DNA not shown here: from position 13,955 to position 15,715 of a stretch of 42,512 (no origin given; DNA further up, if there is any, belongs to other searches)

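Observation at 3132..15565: Three paralogous GWxTD lipoproteins bracket a T9SS metalloprotease, a regulator-less SusC/SusD pair and a Calx-beta lipoprotein: candidate uncharacterised surface protein/peptide-harvesting locus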

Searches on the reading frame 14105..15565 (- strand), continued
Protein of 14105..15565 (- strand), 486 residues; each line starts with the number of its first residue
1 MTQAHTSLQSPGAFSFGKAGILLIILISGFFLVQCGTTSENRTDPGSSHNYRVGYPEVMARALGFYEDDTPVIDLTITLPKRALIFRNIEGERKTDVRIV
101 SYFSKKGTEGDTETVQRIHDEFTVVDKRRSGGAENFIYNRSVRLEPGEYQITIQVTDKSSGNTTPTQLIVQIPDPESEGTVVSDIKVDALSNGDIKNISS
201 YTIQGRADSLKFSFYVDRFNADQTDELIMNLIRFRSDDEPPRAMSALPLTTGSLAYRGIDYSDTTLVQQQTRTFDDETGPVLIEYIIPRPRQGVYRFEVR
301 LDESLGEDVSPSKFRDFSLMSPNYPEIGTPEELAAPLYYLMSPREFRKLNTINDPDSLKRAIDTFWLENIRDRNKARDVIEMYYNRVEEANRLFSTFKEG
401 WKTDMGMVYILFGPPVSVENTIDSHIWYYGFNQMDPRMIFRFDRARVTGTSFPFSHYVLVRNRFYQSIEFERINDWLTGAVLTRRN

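Call 73: search_protein_families(library=pfam, proteins=[L009:7044-9464:+, L010:1219-3243:+, L011:79-1935:+, L047:6129-9791:-, L073:139-3813:-, L068:6395-9820:-, L068:4928-6379:-, L051:8594-9703:+, L022:11790-12584:-, L024:2738-4459:-], max_evalue=0.001)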
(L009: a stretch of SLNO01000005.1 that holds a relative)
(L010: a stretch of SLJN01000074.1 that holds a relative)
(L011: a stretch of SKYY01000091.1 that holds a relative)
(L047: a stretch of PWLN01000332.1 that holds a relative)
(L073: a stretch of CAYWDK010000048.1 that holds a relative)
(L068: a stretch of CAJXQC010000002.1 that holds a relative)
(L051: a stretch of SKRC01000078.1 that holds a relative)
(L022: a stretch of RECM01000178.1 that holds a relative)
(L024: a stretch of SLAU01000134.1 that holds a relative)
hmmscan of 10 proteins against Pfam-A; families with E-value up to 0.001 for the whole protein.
L009:7044-9464:+ (806 aa): 0 families

L010:1219-3243:+ (674 aa): 0 families

L011:79-1935:+ (618 aa): 0 families

L047:6129-9791:- (1220 aa): 5 families
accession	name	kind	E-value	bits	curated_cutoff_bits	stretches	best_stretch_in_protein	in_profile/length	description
PF13517.12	FG-GAP_3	-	1.4e-75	250.2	26.9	9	303-366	1-61/61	FG-GAP-like repeat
PF01839.29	FG-GAP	-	5.8e-37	125.4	22.1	0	512-528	5-21/37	FG-GAP repeat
PF07593.17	UnbV_ASPIC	-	9.4e-20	70.7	23.4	2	559-625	1-67/68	ASPIC and UnbV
PF14783.12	BBS2_Mid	-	0.00019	22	27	0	493-530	64-101/108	Ciliary BBSome complex subunit 2, middle region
PF16743.10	PliI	-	0.00026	21.1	27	0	1103-1130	62-89/123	Periplasmic lysozyme inhibitor of I-type lysozyme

L073:139-3813:- (1224 aa): 4 families
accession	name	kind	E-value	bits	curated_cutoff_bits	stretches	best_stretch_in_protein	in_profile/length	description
PF13517.12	FG-GAP_3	-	2.6e-77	255.8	26.9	8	142-203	1-61/61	FG-GAP-like repeat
PF01839.29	FG-GAP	-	2.1e-40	136.4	22.1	2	901-921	2-22/37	FG-GAP repeat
PF07593.17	UnbV_ASPIC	-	5.7e-21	74.6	23.4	2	558-624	1-67/68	ASPIC and UnbV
PF16743.10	PliI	-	2.5e-06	27.6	27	0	137-163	61-87/123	Periplasmic lysozyme inhibitor of I-type lysozyme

L068:6395-9820:- (1141 aa): 4 families
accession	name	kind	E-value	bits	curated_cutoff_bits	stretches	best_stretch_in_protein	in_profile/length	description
PF13517.12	FG-GAP_3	-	1.6e-63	211.6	26.9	7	298-361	1-61/61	FG-GAP-like repeat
PF01839.29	FG-GAP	-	3.7e-25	87.8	22.1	0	901-919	1-19/37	FG-GAP repeat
PF07593.17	UnbV_ASPIC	-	3.4e-08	33.7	23.4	1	561-630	1-67/68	ASPIC and UnbV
PF16743.10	PliI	-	4.6e-05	23.5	27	0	826-872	33-80/123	Periplasmic lysozyme inhibitor of I-type lysozyme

L068:4928-6379:- (483 aa): 1 family
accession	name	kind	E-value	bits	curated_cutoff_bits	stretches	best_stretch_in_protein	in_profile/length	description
PF01569.27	PAP2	-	9.4e-07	29.1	27.2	1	368-470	26-117/130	PAP2 superfamily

L051:8594-9703:+ (369 aa): 3 families
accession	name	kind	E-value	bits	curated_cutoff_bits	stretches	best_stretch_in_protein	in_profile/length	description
PF01408.29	GFO_IDH_MocA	-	1.3e-22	81.1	24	1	41-165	1-120/120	Oxidoreductase family, NAD-binding Rossmann fold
PF22725.1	GFO_IDH_MocA_C3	-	5.4e-16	59.2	27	1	181-285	9-115/124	GFO/IDH/MocA C-terminal domain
PF02894.22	GFO_IDH_MocA_C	-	9.6e-15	55.4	22.9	1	204-369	29-218/218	Oxidoreductase family, C-terminal alpha/beta domain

L022:11790-12584:- (264 aa): 1 family
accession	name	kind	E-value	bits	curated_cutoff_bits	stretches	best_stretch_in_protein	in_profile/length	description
PF18962.6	Por_Secre_tail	-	7.4e-09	36.2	27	1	186-260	2-73/75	Secretion system C-terminal sorting domain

L024:2738-4459:- (573 aa): 2 families
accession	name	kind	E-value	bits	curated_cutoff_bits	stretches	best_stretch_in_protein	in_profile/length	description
PF12771.13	SusD-like_2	-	1.3e-26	93.9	27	2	56-321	2-261/415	Starch-binding associating with outer membrane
PF12741.13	SusD-like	-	6.8e-19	68.7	27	2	415-551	323-473/495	Susd and RagB outer membrane lipoprotein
